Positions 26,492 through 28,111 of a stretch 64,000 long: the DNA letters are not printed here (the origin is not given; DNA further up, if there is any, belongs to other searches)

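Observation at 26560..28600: GC-rich foreign-looking gene: PlsY fused to an acyl-ACP-reductase-like domain inside an AT-rich backbone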

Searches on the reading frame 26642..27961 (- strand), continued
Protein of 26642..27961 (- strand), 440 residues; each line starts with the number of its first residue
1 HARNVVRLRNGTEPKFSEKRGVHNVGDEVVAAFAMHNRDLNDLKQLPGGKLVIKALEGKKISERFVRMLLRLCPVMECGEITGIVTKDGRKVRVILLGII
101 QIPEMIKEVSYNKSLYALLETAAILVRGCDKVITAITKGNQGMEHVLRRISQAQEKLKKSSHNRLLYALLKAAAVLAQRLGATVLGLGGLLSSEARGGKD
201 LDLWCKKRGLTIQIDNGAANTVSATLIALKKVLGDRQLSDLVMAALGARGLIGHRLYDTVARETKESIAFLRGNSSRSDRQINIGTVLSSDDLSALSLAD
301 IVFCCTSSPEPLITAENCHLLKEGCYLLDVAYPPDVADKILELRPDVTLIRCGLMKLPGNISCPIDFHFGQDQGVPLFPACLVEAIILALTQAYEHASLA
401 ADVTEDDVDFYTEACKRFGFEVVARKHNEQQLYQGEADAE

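Call 52: find_homologous_proteins(query=A2, max_evalue=0.00001)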
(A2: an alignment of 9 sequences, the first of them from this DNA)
Query A2 (9 sequences) (416 aa, profile of the alignment): 12 proteins with E <= 0.00001 among 8000 candidates.
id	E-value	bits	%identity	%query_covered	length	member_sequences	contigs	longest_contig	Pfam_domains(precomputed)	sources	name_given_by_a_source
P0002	1.8e-168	578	74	100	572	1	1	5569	PF02660.21,PF01488.27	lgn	-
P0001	4.0e-168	577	100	100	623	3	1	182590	PF02660.21,PF01488.27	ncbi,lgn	-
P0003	2.6e-163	561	38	98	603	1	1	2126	PF02660.21,PF01488.27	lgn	-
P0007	6.9e-158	543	38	99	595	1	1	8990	PF02660.21,PF01488.27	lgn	-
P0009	3.2e-151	522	32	100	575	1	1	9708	PF02660.21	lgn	-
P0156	9.8e-127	441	37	98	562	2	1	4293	PF02660.21,PF01488.27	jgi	jgi:acyl-phosphate glycerol 3-phosphate acyltransferase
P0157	5.3e-118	412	35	98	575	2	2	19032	PF02660.21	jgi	-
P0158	3.6e-114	400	39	98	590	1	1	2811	PF02660.21,PF01488.27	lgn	-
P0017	2.4e-111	390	36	99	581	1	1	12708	PF02660.21,PF01488.27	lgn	-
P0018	1.9e-109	384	35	90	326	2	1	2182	PF01488.27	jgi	-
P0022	3.0e-104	367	36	98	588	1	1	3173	PF02660.21,PF01488.27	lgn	-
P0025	9.2e-93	329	33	98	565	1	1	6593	PF02882.26,PF02660.21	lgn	-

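Call 53: find_encoding_contigs(protein=P0157, flank=10000, max_places=3)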
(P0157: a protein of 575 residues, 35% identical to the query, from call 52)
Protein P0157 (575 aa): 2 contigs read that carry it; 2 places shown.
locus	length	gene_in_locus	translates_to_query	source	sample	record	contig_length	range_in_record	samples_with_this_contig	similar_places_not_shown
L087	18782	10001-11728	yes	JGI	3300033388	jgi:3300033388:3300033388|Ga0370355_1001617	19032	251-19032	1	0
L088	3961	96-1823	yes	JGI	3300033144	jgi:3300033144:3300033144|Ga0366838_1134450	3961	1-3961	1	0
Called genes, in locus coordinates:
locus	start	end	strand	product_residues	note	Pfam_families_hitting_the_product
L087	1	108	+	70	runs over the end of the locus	PF13683:rve_3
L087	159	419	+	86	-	PF01649:Ribosomal_S20p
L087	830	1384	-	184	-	PF10502:Peptidase_S26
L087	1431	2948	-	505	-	PF20990:DUF2207_C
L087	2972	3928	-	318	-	PF06144:DNA_pol3_delta, PF21694:DNA_pol3_delta_C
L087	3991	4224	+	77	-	-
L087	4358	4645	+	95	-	-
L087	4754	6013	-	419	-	PF00476:DNA_pol_A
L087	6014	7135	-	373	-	PF02739:5_3_exonuc_N, PF01367:5_3_exonuc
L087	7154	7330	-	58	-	-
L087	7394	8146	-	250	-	PF01145:Band_7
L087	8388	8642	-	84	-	-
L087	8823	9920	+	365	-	PF01926:MMR_HSR1, PF06071:YchF-GTPase_C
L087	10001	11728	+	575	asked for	PF02660:G3P_acyltransf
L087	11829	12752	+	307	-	PF01210:NAD_Gly3P_dh_N, PF02558:ApbA, PF07479:NAD_Gly3P_dh_C (weak), PF20618:GPD_NAD_C_bact (weak)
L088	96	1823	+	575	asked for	PF02660:G3P_acyltransf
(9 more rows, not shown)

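Call 54: find_encoding_contigs(protein=P0017, flank=10000, max_places=3)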
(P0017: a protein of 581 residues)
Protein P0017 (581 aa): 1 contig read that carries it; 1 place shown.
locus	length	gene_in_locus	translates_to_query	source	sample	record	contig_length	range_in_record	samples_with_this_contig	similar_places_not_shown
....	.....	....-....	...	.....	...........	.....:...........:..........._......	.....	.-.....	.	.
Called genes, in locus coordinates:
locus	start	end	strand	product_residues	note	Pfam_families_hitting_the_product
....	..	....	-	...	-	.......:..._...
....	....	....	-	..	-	-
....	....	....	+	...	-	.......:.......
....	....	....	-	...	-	-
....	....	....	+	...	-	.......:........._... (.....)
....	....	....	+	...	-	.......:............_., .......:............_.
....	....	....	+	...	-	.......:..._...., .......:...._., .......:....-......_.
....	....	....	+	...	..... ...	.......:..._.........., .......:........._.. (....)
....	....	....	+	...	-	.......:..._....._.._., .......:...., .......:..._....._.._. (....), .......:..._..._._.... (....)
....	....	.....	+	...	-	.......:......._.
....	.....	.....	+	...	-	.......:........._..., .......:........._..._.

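Call 55: find_encoding_contigs(protein=P0025, flank=10000, max_places=3)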
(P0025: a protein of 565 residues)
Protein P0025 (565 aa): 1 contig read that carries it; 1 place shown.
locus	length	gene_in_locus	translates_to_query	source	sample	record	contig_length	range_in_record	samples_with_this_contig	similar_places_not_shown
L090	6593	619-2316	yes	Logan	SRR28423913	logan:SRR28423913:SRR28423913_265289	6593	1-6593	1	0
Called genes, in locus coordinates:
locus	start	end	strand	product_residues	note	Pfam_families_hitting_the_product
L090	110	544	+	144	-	-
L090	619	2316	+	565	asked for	PF02660:G3P_acyltransf, PF02882:THF_DHG_CYH_C (weak)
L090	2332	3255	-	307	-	PF01820:Dala_Dala_lig_N, PF02222:ATP-grasp, PF02655:ATP-grasp_3 (weak), PF02786:CPSase_L_D2, PF07478:Dala_Dala_lig_C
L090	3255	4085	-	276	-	PF01558:POR, PF13183:Fer4_8 (faint), PF13534:Fer4_17 (faint), PF12838:Fer4_7 (faint), PF14697:Fer4_21 (faint), PF13187:Fer4_9 (weak), PF00037:Fer4 (weak), PF12837:Fer4_6 (weak), +1 more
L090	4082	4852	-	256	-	PF02775:TPP_enzyme_C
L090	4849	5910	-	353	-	PF01855:POR_N, PF17147:PFOR_II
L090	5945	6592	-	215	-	?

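Call 64: find_encoding_contigs(protein=P0018, flank=5000, max_places=3)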
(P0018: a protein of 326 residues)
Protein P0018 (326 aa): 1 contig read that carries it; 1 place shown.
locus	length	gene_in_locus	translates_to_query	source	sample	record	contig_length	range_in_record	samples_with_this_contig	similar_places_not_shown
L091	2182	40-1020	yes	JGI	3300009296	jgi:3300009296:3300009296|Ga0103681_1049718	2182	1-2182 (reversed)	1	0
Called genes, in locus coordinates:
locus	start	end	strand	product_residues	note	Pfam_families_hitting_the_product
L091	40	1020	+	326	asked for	PF01488:Shikimate_DH (weak)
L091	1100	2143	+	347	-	PF01210:NAD_Gly3P_dh_N, PF02558:ApbA (weak), PF07479:NAD_Gly3P_dh_C (weak), PF20618:GPD_NAD_C_bact (weak)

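Call 65: find_homologous_proteins(query=P0042, max_evalue=1e-10)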
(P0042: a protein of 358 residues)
Query P0042 (358 aa): 5200 proteins with E <= 1e-10 among 8000 candidates; the best 120 are listed.
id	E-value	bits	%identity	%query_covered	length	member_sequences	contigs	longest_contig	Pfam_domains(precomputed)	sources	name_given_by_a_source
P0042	9.3e-226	767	100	100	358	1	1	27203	PF02882.26,PF02423.22,PF01118.31,PF13460.13,PF01488.27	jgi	jgi:predicted amino acid dehydrogenase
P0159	2.0e-187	641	82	99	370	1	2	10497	PF02882.26,PF02423.22,PF01118.31,PF01488.27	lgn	-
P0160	1.3e-144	500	63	99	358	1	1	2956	PF01488.27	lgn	-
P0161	6.9e-142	491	62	99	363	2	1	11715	PF02882.26,PF01118.31,PF01488.27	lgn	-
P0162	4.2e-139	482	59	99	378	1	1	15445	PF01488.27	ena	-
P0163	3.9e-137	475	58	99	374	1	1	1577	PF01488.27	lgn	-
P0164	1.4e-136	474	59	99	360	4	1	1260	PF01488.27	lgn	-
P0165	3.4e-135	469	60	98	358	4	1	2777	PF02882.26,PF02423.22,PF01118.31,PF13460.13,PF00056.30,PF01488.27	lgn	-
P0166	1.2e-131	457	58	99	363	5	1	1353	PF01488.27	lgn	-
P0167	1.7e-130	454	57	98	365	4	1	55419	PF01488.27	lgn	-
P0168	2.5e-129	450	58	100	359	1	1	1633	PF01488.27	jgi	jgi:predicted amino acid dehydrogenase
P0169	2.4e-128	447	56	99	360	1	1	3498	PF02882.26,PF02423.22,PF01118.31,PF00056.30,PF01488.27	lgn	-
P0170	1.4e-127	444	57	97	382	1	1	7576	PF01118.31,PF01488.27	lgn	-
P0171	2.8e-126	440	56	99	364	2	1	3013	PF01488.27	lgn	-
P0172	5.8e-124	432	56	99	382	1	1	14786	PF01118.31,PF13460.13,PF01488.27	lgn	-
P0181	6.2e-121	422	56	99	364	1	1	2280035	PF02882.26,PF02423.22,PF13460.13,PF03435.25,PF01488.27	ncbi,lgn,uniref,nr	ncbi:saccharopine dehydrogenase NADP-binding domain-containing protein [Thermosediminibacter oceani]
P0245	9.1e-115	402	54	99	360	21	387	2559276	PF02882.26,PF02423.22,PF03435.25,PF01488.27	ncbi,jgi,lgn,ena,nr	ncbi:MAG: shikimate dehydrogenase [Tepidanaerobacter sp.]|jgi:fatty aldehyde-generating acyl-ACP red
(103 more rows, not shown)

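Call 66: find_encoding_contigs(protein=P0181, flank=8000, max_places=2)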
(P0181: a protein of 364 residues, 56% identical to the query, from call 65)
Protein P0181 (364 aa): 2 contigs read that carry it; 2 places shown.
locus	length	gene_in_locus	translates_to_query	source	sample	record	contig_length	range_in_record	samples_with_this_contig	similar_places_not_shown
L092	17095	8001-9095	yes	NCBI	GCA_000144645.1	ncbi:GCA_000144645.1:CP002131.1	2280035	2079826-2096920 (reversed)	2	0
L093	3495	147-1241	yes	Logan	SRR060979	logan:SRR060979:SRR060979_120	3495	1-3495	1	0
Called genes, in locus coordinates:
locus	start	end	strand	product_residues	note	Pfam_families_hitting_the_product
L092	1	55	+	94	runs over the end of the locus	-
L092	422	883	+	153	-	-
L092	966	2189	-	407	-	PF01548:DEDD_Tnp_IS110, PF02371:Transposase_20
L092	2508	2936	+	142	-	PF02915:Rubrerythrin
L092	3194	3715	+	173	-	PF12822:ECF_trnsprt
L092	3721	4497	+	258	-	PF03309:Pan_kinase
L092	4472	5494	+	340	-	PF01207:Dus, PF01180:DHO_dh (faint)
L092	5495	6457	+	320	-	-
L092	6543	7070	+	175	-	PF01381:HTH_3 (faint)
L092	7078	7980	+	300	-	-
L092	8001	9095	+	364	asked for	PF02423:OCD_Mu_crystall (weak), PF02882:THF_DHG_CYH_C (faint), PF01488:Shikimate_DH, PF03435:Sacchrp_dh_NADP (weak), PF13460:NAD_binding_10 (weak)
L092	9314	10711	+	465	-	PF02900:LigB, PF01875:Memo, PF01871:AMMECR1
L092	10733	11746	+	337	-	PF04055:Radical_SAM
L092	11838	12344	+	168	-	PF00583:Acetyltransf_1, PF13673:Acetyltransf_10 (weak), PF13508:Acetyltransf_7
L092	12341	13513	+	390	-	PF01545:Cation_efflux, PF16916:ZT_dimer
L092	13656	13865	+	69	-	PF01197:Ribosomal_L31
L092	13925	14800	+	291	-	PF07136:DUF1385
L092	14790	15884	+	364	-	PF03462:PCRF, PF00472:RF-1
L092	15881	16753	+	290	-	PF17827:PrmC_N, PF02384:N6_Mtase (weak), PF05175:MTS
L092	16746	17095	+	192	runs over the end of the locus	PF02417:Chromate_transp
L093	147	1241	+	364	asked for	PF02423:OCD_Mu_crystall (weak), PF02882:THF_DHG_CYH_C (faint), PF01488:Shikimate_DH, PF03435:Sacchrp_dh_NADP (weak), PF13460:NAD_binding_10 (weak)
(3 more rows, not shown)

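Call 67: find_encoding_contigs(protein=P0245, flank=8000, max_places=2)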
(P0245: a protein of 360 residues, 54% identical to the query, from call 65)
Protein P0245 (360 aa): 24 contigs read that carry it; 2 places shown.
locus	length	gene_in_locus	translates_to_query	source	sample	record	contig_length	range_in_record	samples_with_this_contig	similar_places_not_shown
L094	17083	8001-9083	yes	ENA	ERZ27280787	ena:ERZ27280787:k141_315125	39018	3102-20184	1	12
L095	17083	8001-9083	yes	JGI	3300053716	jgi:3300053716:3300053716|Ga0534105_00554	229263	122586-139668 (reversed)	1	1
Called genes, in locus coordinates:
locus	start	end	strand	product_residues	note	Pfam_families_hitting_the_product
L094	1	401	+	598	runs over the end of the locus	PF06480:FtsH_ext, PF00004:AAA, PF07728:AAA_5 (faint), PF17862:AAA_lid_3, PF01434:Peptidase_M41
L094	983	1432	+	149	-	PF04657:DMT_YdcZ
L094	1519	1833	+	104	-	PF01022:HTH_5, PF12840:HTH_20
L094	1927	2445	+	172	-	PF07155:ECF-ribofla_trS (weak), PF12822:ECF_trnsprt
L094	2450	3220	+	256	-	PF03309:Pan_kinase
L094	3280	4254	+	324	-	PF01207:Dus, PF01180:DHO_dh (faint)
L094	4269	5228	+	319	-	-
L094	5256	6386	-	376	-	PF01408:GFO_IDH_MocA, PF03447:NAD_binding_3 (weak), PF02894:GFO_IDH_MocA_C (weak), PF22725:GFO_IDH_MocA_C3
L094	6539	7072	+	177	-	-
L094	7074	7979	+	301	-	-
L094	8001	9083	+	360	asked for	PF02882:THF_DHG_CYH_C (faint), PF02423:OCD_Mu_crystall, PF01488:Shikimate_DH, PF03435:Sacchrp_dh_NADP (weak)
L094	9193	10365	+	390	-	PF07690:MFS_1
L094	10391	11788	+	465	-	PF02900:LigB, PF01875:Memo, PF01871:AMMECR1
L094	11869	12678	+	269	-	PF00696:AA_kinase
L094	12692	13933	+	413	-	PF00171:Aldedh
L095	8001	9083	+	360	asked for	PF02882:THF_DHG_CYH_C (faint), PF02423:OCD_Mu_crystall, PF01488:Shikimate_DH, PF03435:Sacchrp_dh_NADP (weak)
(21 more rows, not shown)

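Call 68: search_protein_families(library=ncbifam, proteins=[L092:5495-6457:+, L092:6543-7070:+, L092:7078-7980:+, L092:8001-9095:+, P0093, P0026], max_evalue=0.01)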
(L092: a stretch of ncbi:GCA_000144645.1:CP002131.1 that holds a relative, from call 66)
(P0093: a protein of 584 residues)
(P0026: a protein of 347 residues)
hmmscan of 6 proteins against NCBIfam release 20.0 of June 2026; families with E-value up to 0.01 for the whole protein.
L092:5495-6457:+ (320 aa): 0 families

L092:6543-7070:+ (175 aa): 4 families
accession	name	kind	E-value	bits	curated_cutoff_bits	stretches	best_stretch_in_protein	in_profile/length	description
NF003056.0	PRK03975.1-4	equivalog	0.0016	18.3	115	0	22-142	13-139/145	putative transcriptional regulator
TIGR00721.1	tfx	subfamily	0.0023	17.8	60.25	1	21-60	12-53/137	Tfx family DNA-binding protein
NF003054.0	PRK03975.1-1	equivalog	0.004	17.1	239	1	21-52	42-73/171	putative transcriptional regulator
NF004471.0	PRK05803.1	subfamily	0.0074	15.5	252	0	28-52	194-218/235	RNA polymerase sporulation sigma factor SigK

L092:7078-7980:+ (300 aa): 0 families

L092:8001-9095:+ (364 aa): 83 families (the best 25 are shown)
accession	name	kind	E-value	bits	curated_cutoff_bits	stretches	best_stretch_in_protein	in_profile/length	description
NF053554.1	prodigi_MAP_PigE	equivalog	3.4e-69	234.1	850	1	33-355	33-360/837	prodigiosin MAP biosynthesis aminotransferase PigE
TIGR04058.1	AcACP_reductase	equivalog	2.1e-36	125.9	449.7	1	41-329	45-335/339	long-chain acyl-[acyl-carrier-protein] reductase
TIGR01035.1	hemA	equivalog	9.3e-15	54.5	209.55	1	136-254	167-288/416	glutamyl-tRNA reductase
NF006141.0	PRK08291.1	equivalog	3.2e-14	52.6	408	1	128-253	113-237/330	cyclodeaminase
TIGR02992.1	ectoine_eutC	equivalog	3e-13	49.6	471.65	1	127-244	109-225/326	ectoine utilization protein EutC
NF000744.0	PRK00045.1-3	equivalog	9.4e-13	47.8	429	1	128-254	165-298/447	glutamyl-tRNA reductase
NF006379.0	PRK08618.1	equivalog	1.3e-10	41.2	417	1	134-251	115-230/326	ornithine cyclodeaminase family protein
TIGR03944.1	dehyd_SbnB_fam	equivalog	1.7e-08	33.8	326.9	1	136-259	119-244/327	2,3-diaminopropionate biosynthesis protein SbnB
NF004793.0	PRK06141.1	equivalog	2.3e-08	33.4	322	1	148-239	123-215/314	bifunctional Delta(1)-pyrroline-2-carboxylate/Delta(1)-piperideine-2-carboxylate reductase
NF005296.0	PRK06823.1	equivalog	4.4e-08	32.5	438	1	126-260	107-243/315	ornithine cyclodeaminase family protein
NF005489.0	PRK07102.1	equivalog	5.3e-07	29.5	267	1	151-230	3-83/243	SDR family oxidoreductase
NF005495.0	PRK07109.1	subfamily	8.5e-07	28.5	264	1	145-210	4-69/334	SDR family oxidoreductase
NF006565.0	PRK09072.1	equivalog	2.7e-06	27.1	238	1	146-230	2-86/265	SDR family oxidoreductase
NF004779.0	PRK06125.1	subfamily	2.7e-06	27.1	261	1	146-228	4-86/259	short-chain dehydrogenase/reductase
NF010789.1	PRK14193.1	equivalog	3.5e-06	26.4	401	1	134-273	142-262/281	bifunctional methylenetetrahydrofolate dehydrogenase/methenyltetrahydrofolate cyclohydrolase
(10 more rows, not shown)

P0093 (584 aa): 23 families
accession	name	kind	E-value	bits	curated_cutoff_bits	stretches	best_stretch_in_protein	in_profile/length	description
NF053554.1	prodigi_MAP_PigE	equivalog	9.1e-46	156.6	850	1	283-582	45-344/837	prodigiosin MAP biosynthesis aminotransferase PigE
TIGR04058.1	AcACP_reductase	equivalog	3.5e-31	108.8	449.7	1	317-572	74-335/339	long-chain acyl-[acyl-carrier-protein] reductase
TIGR00530.1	AGP_acyltrn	subfamily_domain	4.8e-13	49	102.95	1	40-174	8-129/130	1-acylglycerol-3-phosphate O-acyltransferase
NF006386.0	PRK08633.1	equivalog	9.1e-11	40.2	1221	1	12-201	405-587/1147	acyl-[ACP]--phospholipid O-acyltransferase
NF000744.0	PRK00045.1-3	equivalog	4.2e-08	32.5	429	1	355-498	147-298/447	glutamyl-tRNA reductase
NF005291.0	PRK06814.1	equivalog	1.3e-07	29.9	1349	1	26-177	431-566/1140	acyl-[ACP]--phospholipid O-acyltransferase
TIGR01035.1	hemA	equivalog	2.8e-07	29.8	209.55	1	355-497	145-287/416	glutamyl-tRNA reductase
TIGR00507.1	aroE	equivalog_domain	1.9e-05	24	200.2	1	390-487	116-214/270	shikimate dehydrogenase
NF010772.0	PRK14175.1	equivalog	3.1e-05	23.4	459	0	373-491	140-234/286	bifunctional methylenetetrahydrofolate dehydrogenase/methenyltetrahydrofolate cyclohydrolase FolD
NF006409.0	PRK08655.1-3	equivalog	3.3e-05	23.6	310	1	393-494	2-98/290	prephenate dehydrogenase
TIGR03944.1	dehyd_SbnB_fam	equivalog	3.6e-05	22.9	326.9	1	370-486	115-228/327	2,3-diaminopropionate biosynthesis protein SbnB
NF001310.0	PRK00258.1-2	equivalog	4.4e-05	22.8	221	1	378-486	108-219/279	shikimate dehydrogenase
NF045643.1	ImmsucRedBhcD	equivalog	5.4e-05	22.7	500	1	363-481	100-214/321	iminosuccinate reductase BhcD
NF006565.0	PRK09072.1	equivalog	0.00018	21.1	238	1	388-438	2-49/265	SDR family oxidoreductase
NF006379.0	PRK08618.1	equivalog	0.00019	20.8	417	1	387-486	122-221/326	ornithine cyclodeaminase family protein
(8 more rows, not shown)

P0026 (347 aa): 9 families
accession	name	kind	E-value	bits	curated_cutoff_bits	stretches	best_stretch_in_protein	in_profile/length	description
NF053554.1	prodigi_MAP_PigE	equivalog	4.2e-20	71.7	850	1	70-310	80-312/837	prodigiosin MAP biosynthesis aminotransferase PigE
TIGR04058.1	AcACP_reductase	equivalog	2.7e-11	43.4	449.7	1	68-296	73-301/339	long-chain acyl-[acyl-carrier-protein] reductase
TIGR01035.1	hemA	equivalog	7.2e-11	41.7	209.55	1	94-247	133-286/416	glutamyl-tRNA reductase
NF000744.0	PRK00045.1-3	equivalog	2.9e-07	29.7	429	1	83-247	124-296/447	glutamyl-tRNA reductase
NF010772.0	PRK14175.1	equivalog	0.00017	20.9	459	1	132-249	142-241/286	bifunctional methylenetetrahydrofolate dehydrogenase/methenyltetrahydrofolate cyclohydrolase FolD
NF005449.0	PRK07041.1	equivalog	0.0016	18.4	257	1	144-188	3-47/240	SDR family oxidoreductase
NF005495.0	PRK07109.1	subfamily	0.0019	17.5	264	1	145-186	5-46/334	SDR family oxidoreductase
NF010787.0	PRK14191.1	equivalog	0.0027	16.9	423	1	124-186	134-195/285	bifunctional methylenetetrahydrofolate dehydrogenase/methenyltetrahydrofolate cyclohydrolase FolD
NF006565.0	PRK09072.1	equivalog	0.0043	16.6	238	1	145-188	2-45/265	SDR family oxidoreductase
